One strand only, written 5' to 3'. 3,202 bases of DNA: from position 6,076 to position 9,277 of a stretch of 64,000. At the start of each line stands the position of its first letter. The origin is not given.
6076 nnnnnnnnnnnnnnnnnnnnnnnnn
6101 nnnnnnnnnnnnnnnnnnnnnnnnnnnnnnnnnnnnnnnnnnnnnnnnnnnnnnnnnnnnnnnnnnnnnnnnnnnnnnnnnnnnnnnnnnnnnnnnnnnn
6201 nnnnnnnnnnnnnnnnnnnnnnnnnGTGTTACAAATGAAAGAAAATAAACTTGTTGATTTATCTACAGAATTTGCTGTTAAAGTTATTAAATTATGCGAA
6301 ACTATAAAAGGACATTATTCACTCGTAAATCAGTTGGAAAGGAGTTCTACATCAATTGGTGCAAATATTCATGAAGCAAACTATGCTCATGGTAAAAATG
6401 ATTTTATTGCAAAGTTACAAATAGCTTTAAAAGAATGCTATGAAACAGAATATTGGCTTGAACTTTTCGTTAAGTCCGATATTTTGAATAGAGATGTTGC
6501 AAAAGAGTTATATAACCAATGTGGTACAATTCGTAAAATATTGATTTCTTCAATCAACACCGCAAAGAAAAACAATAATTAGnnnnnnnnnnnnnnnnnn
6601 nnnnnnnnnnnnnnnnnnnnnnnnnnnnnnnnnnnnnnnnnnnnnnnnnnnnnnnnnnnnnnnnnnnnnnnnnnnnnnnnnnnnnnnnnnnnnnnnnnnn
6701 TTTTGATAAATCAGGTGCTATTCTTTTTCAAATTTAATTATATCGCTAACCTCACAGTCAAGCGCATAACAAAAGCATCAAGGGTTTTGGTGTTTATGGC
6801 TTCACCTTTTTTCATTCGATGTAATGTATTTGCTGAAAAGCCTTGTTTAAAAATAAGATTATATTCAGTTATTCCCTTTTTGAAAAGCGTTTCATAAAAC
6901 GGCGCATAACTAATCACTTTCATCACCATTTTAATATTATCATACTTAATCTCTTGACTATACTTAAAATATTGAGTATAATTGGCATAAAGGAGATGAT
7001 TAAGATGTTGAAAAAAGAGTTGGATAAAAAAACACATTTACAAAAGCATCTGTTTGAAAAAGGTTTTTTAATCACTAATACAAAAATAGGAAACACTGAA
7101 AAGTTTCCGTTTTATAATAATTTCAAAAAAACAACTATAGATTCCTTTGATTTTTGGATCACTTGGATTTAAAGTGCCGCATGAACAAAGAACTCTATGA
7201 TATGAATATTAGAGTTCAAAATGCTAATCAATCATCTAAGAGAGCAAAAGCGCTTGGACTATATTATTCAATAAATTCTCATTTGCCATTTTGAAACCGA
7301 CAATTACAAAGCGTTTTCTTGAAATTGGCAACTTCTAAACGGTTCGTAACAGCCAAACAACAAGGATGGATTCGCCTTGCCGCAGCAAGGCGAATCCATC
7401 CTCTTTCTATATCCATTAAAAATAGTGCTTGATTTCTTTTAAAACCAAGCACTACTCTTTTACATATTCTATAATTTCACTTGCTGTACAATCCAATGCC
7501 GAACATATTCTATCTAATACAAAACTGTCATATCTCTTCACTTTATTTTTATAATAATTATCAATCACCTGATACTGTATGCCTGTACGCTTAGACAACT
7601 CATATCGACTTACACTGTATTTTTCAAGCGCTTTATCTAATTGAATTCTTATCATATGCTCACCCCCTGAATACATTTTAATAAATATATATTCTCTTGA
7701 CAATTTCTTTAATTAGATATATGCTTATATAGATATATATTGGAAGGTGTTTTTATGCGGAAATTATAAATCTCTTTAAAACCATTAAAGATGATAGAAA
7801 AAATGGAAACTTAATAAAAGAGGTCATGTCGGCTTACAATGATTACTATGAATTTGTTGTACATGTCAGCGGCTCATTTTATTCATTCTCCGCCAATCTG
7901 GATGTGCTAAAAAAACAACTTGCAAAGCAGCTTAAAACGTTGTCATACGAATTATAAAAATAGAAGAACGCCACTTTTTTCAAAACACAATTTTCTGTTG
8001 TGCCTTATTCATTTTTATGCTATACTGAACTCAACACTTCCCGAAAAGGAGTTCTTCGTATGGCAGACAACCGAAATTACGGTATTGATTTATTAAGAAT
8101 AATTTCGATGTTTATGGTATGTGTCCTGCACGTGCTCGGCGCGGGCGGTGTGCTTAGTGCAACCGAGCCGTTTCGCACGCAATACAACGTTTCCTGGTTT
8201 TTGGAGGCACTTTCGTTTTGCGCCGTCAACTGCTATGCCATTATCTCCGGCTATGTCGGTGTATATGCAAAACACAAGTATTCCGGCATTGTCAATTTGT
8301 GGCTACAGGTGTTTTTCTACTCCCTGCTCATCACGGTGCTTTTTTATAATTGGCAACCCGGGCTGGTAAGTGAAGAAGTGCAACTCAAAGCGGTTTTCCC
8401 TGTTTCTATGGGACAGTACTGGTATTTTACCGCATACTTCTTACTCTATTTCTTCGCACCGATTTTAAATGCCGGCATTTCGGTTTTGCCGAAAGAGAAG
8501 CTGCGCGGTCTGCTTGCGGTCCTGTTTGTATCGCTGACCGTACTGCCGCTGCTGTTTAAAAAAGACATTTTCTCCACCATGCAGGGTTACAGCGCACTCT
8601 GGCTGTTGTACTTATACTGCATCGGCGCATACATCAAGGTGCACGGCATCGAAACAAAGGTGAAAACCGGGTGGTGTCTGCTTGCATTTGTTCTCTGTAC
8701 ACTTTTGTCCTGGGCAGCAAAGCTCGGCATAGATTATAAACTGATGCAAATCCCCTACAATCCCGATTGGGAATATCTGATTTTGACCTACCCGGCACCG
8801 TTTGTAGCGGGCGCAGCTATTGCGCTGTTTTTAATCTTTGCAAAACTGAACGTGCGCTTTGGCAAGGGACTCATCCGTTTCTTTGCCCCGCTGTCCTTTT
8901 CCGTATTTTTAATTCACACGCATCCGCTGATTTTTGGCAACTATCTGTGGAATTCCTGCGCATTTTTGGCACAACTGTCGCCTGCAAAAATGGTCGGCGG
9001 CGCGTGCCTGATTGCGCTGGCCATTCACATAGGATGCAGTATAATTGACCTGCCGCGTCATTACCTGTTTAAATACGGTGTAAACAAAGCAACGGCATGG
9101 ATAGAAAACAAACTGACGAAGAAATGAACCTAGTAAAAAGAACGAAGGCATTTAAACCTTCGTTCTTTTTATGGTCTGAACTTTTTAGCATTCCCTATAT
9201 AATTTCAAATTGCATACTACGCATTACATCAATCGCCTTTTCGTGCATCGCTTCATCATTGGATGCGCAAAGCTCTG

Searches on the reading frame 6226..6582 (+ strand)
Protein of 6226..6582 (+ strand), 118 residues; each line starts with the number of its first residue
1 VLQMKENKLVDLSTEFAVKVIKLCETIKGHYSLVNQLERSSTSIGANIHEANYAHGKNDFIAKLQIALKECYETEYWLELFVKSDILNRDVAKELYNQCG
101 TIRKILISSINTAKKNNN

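Call 12: search_protein_families(library=pfam, proteins=[window:6226-6582:+], max_evalue=0.01)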
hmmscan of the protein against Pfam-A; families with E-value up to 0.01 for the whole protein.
window:6226-6582:+ (118 aa): 2 families
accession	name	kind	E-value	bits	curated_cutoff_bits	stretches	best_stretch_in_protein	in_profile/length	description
PF05635.17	23S_rRNA_IVP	-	5.9e-26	91.2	33.8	1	6-107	2-105/106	23S rRNA-intervening sequence protein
PF03127.19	GAT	-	0.0016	19.1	31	0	84-116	18-50/77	GAT domain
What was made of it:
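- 6235..6582 (+): PF05635 / TIGR02436 four-helix-bundle protein (Avd / 23S-rRNA-IVS protein family), 115 aa. Pfam 5.9e-26 (call 12).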

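Call 22: find_encoding_contigs(protein=window:6235-6582:+, flank=6000, max_places=10)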
Protein window:6235-6582:+ (115 aa): no gene with exactly this product is on record in the collection.

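Call 38: find_related_loci(query=window:6235-6579:+, collection=metagenome_contigs, flank=4000)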
Query window:6235-6579:+ (115 aa) in metagenome_contigs; peptide patterns used: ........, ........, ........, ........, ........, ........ (x = any residue, [..] = any of these).
600 stretches matched a pattern (row limit reached: there are more); 465 encode a relative of the query (tblastn E <= 1e-3); the best 80 are kept; 80 distinct loci.
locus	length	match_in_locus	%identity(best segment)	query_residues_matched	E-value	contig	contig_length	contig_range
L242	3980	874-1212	88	1-113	7e-67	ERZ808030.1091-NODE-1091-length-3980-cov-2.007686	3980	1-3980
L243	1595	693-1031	88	1-113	3e-69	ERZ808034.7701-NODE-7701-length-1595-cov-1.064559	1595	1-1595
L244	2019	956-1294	88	1-113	1e-67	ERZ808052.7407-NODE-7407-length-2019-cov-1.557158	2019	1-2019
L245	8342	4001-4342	86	1-114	1e-65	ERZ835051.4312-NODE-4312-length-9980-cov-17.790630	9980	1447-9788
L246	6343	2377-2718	86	1-114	1e-65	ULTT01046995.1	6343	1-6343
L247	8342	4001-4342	86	1-114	1e-65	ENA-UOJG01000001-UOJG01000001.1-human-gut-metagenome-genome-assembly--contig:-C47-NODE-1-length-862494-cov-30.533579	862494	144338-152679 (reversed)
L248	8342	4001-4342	86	1-114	1e-65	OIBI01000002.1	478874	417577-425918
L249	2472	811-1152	86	1-114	2e-66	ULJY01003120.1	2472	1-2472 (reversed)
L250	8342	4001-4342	86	1-114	1e-65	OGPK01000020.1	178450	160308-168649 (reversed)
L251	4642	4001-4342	86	1-114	1e-65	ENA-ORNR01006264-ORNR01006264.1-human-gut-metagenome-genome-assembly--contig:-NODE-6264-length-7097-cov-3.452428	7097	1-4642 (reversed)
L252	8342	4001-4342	86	1-114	1e-65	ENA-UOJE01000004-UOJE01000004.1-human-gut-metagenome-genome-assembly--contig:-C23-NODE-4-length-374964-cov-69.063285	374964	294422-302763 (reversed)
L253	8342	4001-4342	86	1-114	1e-65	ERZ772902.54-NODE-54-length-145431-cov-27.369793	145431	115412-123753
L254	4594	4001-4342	86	1-114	1e-65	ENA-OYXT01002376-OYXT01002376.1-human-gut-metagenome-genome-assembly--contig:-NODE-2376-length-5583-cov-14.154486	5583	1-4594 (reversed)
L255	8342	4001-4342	86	1-114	1e-65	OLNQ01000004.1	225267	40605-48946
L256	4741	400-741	86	1-114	1e-65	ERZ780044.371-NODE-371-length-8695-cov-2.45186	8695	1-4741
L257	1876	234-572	88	1-113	3e-67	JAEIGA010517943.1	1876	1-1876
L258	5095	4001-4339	84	1-113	9e-65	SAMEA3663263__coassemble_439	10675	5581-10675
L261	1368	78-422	83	1-115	3e-67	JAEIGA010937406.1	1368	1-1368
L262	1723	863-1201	84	1-113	4e-66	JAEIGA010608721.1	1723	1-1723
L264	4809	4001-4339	86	1-113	7e-64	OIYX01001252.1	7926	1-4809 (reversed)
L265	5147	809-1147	85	1-113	7e-64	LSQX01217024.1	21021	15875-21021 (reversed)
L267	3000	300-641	84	1-114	1e-63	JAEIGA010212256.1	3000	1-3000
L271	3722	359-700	82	1-114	4e-63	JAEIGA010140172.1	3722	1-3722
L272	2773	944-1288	80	1-115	2e-63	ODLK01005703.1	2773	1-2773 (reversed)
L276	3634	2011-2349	84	1-113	5e-63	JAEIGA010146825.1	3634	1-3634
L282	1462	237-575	81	1-113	1e-64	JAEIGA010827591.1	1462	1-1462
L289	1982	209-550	81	1-114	5e-63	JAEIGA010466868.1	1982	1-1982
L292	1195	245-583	81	1-113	4e-65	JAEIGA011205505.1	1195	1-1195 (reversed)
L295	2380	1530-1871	80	1-114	3e-61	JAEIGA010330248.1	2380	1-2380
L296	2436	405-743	79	1-113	2e-61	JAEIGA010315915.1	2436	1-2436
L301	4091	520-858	79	1-113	4e-60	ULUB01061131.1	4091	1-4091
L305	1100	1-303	88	13-113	2e-62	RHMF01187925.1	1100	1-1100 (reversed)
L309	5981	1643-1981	75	1-113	9e-59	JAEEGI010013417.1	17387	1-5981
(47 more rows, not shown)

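Call 40: search_protein_families(library=ncbifam, proteins=[window:6235-6579:+], max_evalue=0.01)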
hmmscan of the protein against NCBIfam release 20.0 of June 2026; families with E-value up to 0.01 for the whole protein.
window:6235-6579:+ (115 aa): 3 families
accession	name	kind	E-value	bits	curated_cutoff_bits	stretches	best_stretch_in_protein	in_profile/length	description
TIGR02436.1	TIGR02436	subfamily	3.4e-29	101.2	24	1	8-111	3-109/109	four helix bundle protein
NF008912.0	PRK12275.1-6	subfamily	4.6e-10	39.6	124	1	10-113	12-114/117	hypothetical protein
NF008911.0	PRK12275.1-2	subfamily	5.3e-10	39.8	137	1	10-112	13-117/118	hypothetical protein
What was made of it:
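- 6235..6582 (+): TIGR02436 3.4e-29 (call 40).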

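Call 41: search_protein_families(library=padloc, proteins=[window:6235-6579:+], max_evalue=0.01)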
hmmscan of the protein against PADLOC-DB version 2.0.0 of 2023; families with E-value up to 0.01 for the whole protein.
window:6235-6579:+ (115 aa): 0 families
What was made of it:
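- Tried and rejected: PADLOC: no defence-system hit (call 41).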

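Call 42: search_solved_structures(query=window:6235-6579:+, max_evalue=0.01)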
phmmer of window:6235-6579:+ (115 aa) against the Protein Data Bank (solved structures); distinct sequences matched with E-value up to 0.01: 2.
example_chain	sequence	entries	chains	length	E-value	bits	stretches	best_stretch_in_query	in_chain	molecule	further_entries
2rld_A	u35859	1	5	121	7.3e-24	87.2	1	1-113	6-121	Uncharacterized protein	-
3pg0_A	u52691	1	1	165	0.0014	22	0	27-56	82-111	ThreeFoil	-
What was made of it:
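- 6235..6582 (+): PDB 2RLD 7e-24 (call 42).
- PDB entry 2RLD holds five chains of the closest solved homologue (call 42).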

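Call 50: search_protein_families(library=pfam, proteins=[L242:1218-1655:+, L247:4345-4842:+, L257:578-994:+, L258:4345-4890:+, L261:415-789:+, L262:1207-1569:+, L264:4345-4677:+, L265:1153-1599:+, L267:644-1159:+, L271:703-1263:+], max_evalue=0.001)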
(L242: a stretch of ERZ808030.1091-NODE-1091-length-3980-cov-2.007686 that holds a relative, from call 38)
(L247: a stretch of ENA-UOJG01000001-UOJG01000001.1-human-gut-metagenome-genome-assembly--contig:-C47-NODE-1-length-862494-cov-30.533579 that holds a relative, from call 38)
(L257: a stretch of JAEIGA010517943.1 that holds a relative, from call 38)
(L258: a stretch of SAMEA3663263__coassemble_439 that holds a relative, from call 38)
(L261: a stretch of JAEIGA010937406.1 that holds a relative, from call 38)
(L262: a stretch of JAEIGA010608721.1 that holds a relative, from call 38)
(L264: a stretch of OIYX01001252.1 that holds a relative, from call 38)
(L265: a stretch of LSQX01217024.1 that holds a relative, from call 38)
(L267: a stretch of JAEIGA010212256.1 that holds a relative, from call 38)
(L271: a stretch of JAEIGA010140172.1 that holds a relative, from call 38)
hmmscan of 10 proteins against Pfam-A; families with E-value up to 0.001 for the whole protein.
L242:1218-1655:+ (145 aa): 0 families

L247:4345-4842:+ (165 aa): 2 families
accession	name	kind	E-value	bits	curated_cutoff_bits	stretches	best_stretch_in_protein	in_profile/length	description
PF13238.12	AAA_18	-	1.4e-05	26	29.4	1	3-117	1-126/128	AAA domain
PF13207.12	AAA_17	-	0.00096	19.9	27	0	7-33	2-28/136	AAA domain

L257:578-994:+ (138 aa): 1 family
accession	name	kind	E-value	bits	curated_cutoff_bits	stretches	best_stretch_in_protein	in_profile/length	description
PF00293.34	NUDIX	-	6.5e-13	49.3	21.1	1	8-122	7-124/134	NUDIX domain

L258:4345-4890:+ (181 aa): 0 families

L261:415-789:+ (124 aa): 1 family
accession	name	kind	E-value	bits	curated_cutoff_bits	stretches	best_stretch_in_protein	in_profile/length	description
PF14101.11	DUF4275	-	2.7e-14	54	27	1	8-121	24-139/139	Domain of unknown function (DUF4275)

L262:1207-1569:+ (120 aa): 1 family
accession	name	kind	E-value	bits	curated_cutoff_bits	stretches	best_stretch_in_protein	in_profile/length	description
PF04266.20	ASCH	-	3.4e-07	31.3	21.2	1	8-107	4-95/103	ASCH domain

L264:4345-4677:+ (110 aa): 1 family
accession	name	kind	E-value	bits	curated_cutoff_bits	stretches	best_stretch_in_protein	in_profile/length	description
PF03819.22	MazG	-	9.2e-05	23.1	22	1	30-84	11-59/74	MazG nucleotide pyrophosphohydrolase domain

L265:1153-1599:+ (148 aa): 6 families
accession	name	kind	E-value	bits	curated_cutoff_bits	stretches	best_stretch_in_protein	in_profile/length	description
PF00583.31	Acetyltransf_1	-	2.4e-13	50.8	20.7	1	14-128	3-116/116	Acetyltransferase (GNAT) family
PF13420.13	Acetyltransf_4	-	2e-10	41.4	24.3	1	23-138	29-144/155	Acetyltransferase (GNAT) domain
PF13508.13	Acetyltransf_7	-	1.3e-08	35.6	27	1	48-130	6-84/84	Acetyltransferase (GNAT) domain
PF13302.13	Acetyltransf_3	-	2.6e-07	31.9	25.4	1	4-129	4-138/138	Acetyltransferase (GNAT) domain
PF13673.13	Acetyltransf_10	-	3.2e-06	27.6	23.6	1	25-133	14-112/128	Acetyltransferase (GNAT) domain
PF17013.11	Acetyltransf_15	-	5.4e-05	23.1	35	1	17-147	64-155/210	Putative acetyl-transferase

L267:644-1159:+ (171 aa): 1 family
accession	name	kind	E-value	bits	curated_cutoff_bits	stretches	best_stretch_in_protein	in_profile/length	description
PF04473.18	DUF553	-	0.00011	22.2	20.5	1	29-110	31-109/140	Transglutaminase-like domain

L271:703-1263:+ (186 aa): 1 family
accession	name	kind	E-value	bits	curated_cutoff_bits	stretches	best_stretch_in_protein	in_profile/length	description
PF00300.27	His_Phos_1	-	1.3e-39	136.4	21.7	1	4-185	2-182/194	Histidine phosphatase superfamily (branch 1)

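Call 51: search_protein_families(library=pfam, proteins=[L272:1287-1619:+, L276:2355-2627:+, L282:581-1381:+, L289:553-1560:+, L292:585-1004:+, L295:1874-2209:+, L296:746-1243:+, L301:864-1316:+, L305:309-785:+, L309:1987-2505:+], max_evalue=0.001)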
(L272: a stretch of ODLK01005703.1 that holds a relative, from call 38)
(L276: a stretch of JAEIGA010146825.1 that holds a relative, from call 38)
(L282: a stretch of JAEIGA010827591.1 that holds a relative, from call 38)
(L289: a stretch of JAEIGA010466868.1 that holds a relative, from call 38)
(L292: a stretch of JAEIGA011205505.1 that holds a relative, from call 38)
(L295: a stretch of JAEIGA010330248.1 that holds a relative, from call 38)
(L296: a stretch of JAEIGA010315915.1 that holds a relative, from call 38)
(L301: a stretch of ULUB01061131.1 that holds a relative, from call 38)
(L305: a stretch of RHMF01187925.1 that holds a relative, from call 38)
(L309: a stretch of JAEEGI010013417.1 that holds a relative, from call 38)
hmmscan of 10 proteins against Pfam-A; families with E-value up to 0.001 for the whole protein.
L272:1287-1619:+ (110 aa): 0 families

L276:2355-2627:+ (90 aa): 0 families

L282:581-1381:+ (266 aa): 0 families

L289:553-1560:+ (335 aa): 2 families
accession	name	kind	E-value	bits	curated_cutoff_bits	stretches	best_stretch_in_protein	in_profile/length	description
PF01636.29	APH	-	4.7e-21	76.1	23.2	1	39-245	10-214/239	Phosphotransferase enzyme family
PF01633.27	Choline_kinase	-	0.00045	20.1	29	1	192-246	153-209/300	Choline/ethanolamine kinase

L292:585-1004:+ (139 aa): 0 families

L295:1874-2209:+ (111 aa): 1 family
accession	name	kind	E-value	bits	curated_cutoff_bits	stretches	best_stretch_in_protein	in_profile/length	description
PF03819.22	MazG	-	1.8e-09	38.2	22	1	30-98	9-74/74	MazG nucleotide pyrophosphohydrolase domain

L296:746-1243:+ (165 aa): 0 families

L301:864-1316:+ (150 aa): 0 families

L305:309-785:+ (158 aa): 1 family
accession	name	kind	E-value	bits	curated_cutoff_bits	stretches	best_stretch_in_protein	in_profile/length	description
PF10903.13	DUF2691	-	3e-06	27.7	25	1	11-148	10-132/152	Protein of unknown function (DUF2691)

L309:1987-2505:+ (172 aa): 4 families
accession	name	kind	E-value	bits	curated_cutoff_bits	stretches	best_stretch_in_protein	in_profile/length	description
PF13238.12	AAA_18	-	4.1e-08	34.2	29.4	1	5-108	1-112/128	AAA domain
PF13671.12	AAA_33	-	7.6e-05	23.5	27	0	5-27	2-24/143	AAA domain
PF01202.28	SKI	-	0.00015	22.4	22.1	1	12-36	2-26/159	Shikimate kinase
PF01712.25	dNK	-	0.0002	21.6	27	0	5-42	1-39/203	Deoxynucleoside kinase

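Call 73: search_solved_structures(query=A2, max_evalue=1)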
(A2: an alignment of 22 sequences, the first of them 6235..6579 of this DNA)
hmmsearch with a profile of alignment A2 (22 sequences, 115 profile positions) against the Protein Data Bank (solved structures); distinct sequences matched with E-value up to 1: 2.
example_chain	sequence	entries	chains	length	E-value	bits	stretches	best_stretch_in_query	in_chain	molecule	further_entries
2rld_A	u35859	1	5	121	2.3e-37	130.5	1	1-113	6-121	Uncharacterized protein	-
2gsc_A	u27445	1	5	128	0.00027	23.9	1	10-108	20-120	Putative uncharacterized protein XCC0516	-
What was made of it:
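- Closest known: 23S rRNA intervening sequences and DGR Avd. Different: Avd was not hit by sequence in the PDB search (call 73).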

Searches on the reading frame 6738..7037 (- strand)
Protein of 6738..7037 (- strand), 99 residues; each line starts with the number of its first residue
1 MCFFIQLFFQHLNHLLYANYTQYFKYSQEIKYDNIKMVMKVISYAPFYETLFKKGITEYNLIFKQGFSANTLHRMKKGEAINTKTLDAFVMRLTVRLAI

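Call 12: search_protein_families(library=pfam, proteins=[window:6738-7037:-], max_evalue=0.01)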
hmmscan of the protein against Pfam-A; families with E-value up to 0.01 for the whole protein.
window:6738-7037:- (99 aa): 1 family
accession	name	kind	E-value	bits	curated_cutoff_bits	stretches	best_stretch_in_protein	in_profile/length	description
PF13443.12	HTH_26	-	0.0048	17.6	22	1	53-89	8-46/63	Cro/C1-type HTH DNA-binding domain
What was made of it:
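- The window also carries HTH_26 genes at 7452-7703 and a degenerate one at 6738-7037 (call 12).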

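Call 40: search_protein_families(library=ncbifam, proteins=[window:6738-7037:-], max_evalue=0.01)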
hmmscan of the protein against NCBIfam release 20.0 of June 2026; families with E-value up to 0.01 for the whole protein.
window:6738-7037:- (99 aa): 0 families

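Call 41: search_protein_families(library=padloc, proteins=[window:6738-7037:-], max_evalue=0.01)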
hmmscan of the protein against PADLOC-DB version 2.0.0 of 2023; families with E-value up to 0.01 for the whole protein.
window:6738-7037:- (99 aa): 0 families

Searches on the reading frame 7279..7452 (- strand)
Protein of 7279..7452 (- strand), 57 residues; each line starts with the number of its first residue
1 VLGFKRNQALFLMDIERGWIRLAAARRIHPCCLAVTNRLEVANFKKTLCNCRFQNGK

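Call 12: search_protein_families(library=pfam, proteins=[window:7279-7452:-], max_evalue=0.01)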
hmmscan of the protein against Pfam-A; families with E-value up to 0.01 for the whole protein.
window:7279-7452:- (57 aa): 0 families

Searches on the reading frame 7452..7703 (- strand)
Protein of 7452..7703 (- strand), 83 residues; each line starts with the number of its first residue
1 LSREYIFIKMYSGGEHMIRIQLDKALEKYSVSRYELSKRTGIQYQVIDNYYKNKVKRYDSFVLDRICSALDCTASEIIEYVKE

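Call 12: search_protein_families(library=pfam, proteins=[window:7452-7703:-], max_evalue=0.01)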
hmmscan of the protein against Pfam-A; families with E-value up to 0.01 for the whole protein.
window:7452-7703:- (83 aa): 2 families
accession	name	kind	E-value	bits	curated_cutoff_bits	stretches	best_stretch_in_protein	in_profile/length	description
PF13443.12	HTH_26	-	1.6e-16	60.8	22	1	22-83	2-63/63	Cro/C1-type HTH DNA-binding domain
PF20317.4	HTH_60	-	0.00043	21.1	24.1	1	18-56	6-44/140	Helix-turn-helix domain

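Call 40: search_protein_families(library=ncbifam, proteins=[window:7452-7703:-], max_evalue=0.01)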
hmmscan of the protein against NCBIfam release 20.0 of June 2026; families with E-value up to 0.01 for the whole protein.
window:7452-7703:- (83 aa): 1 family
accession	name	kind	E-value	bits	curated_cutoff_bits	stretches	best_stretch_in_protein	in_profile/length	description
NF050035.1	rSAM_WgK_link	exception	0.0067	15.5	650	1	12-80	63-126/367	radical SAM/SPASM peptide maturase WgkB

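Call 41: search_protein_families(library=padloc, proteins=[window:7452-7703:-], max_evalue=0.01)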
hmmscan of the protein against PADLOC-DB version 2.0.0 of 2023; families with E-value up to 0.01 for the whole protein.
window:7452-7703:- (83 aa): 0 families

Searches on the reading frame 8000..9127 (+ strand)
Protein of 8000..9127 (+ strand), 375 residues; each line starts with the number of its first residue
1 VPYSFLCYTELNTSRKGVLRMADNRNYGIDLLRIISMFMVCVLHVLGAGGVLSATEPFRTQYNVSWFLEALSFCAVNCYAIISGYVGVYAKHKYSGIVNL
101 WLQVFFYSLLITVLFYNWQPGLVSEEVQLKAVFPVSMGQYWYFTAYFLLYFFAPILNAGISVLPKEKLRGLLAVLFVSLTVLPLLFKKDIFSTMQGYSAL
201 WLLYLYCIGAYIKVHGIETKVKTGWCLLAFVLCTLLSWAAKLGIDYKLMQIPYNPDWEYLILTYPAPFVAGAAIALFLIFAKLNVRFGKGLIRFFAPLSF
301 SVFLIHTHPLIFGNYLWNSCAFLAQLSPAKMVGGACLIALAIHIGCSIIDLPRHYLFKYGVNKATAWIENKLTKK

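Call 12: search_protein_families(library=pfam, proteins=[window:8000-9127:+], max_evalue=0.01)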
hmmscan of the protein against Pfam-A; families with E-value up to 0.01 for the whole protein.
window:8000-9127:+ (375 aa): 1 family
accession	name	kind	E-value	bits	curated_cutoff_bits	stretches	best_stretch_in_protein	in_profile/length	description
PF01757.29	Acyl_transf_3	-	1.7e-25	90.2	31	1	26-318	1-295/326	Acyltransferase domain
